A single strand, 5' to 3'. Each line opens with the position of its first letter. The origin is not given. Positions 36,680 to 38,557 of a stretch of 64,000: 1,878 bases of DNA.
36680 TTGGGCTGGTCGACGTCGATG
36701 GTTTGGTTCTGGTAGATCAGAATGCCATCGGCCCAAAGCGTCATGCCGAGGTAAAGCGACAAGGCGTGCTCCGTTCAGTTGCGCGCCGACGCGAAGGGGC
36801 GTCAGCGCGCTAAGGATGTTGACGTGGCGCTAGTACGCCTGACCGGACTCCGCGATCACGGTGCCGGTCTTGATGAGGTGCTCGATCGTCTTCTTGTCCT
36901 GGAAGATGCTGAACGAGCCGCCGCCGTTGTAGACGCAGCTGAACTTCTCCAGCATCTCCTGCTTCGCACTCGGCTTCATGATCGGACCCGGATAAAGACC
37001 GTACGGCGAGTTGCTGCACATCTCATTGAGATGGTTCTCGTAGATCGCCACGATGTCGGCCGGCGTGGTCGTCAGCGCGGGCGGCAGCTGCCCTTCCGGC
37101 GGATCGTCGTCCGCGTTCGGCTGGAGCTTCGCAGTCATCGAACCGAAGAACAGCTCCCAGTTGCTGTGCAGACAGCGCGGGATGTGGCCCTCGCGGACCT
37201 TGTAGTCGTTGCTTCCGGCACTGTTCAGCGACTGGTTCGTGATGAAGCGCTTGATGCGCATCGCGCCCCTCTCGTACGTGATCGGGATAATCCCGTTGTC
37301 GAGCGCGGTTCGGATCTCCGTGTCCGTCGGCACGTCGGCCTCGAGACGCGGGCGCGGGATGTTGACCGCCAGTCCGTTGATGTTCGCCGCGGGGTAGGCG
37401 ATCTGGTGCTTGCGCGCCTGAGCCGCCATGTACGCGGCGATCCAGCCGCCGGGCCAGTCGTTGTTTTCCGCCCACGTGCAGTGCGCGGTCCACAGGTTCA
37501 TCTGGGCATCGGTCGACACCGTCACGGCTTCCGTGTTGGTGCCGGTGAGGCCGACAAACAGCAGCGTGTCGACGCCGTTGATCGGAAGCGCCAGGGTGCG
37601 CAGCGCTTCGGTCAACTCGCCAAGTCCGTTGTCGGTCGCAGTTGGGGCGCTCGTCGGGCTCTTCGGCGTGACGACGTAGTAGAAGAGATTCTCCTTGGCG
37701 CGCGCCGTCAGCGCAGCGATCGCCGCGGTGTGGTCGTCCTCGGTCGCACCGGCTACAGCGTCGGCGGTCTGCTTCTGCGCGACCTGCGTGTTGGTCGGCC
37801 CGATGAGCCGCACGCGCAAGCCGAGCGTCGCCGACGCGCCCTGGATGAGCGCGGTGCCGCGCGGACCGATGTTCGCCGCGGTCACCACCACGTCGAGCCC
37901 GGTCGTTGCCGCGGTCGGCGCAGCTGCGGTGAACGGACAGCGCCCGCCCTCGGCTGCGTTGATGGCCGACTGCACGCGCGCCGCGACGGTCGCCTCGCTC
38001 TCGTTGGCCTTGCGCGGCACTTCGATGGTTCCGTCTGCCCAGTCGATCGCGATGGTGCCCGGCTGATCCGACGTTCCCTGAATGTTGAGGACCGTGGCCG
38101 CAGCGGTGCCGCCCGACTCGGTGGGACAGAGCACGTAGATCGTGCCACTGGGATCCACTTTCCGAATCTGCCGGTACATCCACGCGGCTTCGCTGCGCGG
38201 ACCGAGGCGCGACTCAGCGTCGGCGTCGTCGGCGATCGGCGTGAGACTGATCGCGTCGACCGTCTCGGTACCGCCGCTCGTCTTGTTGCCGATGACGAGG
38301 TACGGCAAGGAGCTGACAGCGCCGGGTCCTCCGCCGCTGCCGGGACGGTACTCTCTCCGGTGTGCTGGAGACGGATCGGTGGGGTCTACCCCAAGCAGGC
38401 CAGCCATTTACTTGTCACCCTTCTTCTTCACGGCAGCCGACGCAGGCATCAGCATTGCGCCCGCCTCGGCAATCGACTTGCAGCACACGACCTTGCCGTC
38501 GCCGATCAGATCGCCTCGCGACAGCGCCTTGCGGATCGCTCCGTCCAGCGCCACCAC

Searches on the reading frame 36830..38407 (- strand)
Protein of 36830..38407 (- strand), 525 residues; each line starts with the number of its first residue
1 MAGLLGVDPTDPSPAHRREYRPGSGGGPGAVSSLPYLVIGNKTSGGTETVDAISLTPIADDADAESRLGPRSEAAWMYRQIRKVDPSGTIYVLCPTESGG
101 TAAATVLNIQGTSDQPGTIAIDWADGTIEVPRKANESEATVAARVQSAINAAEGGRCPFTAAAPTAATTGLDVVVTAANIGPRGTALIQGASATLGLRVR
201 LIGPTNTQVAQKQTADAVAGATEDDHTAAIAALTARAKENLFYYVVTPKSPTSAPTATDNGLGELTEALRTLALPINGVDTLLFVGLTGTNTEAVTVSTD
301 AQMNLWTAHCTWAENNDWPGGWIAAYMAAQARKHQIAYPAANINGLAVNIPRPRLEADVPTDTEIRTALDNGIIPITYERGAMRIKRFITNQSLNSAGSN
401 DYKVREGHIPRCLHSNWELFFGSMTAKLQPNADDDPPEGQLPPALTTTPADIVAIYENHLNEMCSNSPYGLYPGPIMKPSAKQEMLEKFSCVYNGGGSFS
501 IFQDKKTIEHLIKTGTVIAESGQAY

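Call 53: search_protein_families(library=phrogs, proteins=[window:36830-38407:-], max_evalue=0.001)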
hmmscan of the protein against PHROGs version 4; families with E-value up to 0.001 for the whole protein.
window:36830-38407:- (525 aa): 2 families
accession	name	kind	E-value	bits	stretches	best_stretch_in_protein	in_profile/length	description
phrog_165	-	tail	1.3e-32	114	1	36-402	37-381/493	tail sheath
phrog_5292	-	tail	1.7e-07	32.4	1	37-127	37-125/129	tail sheath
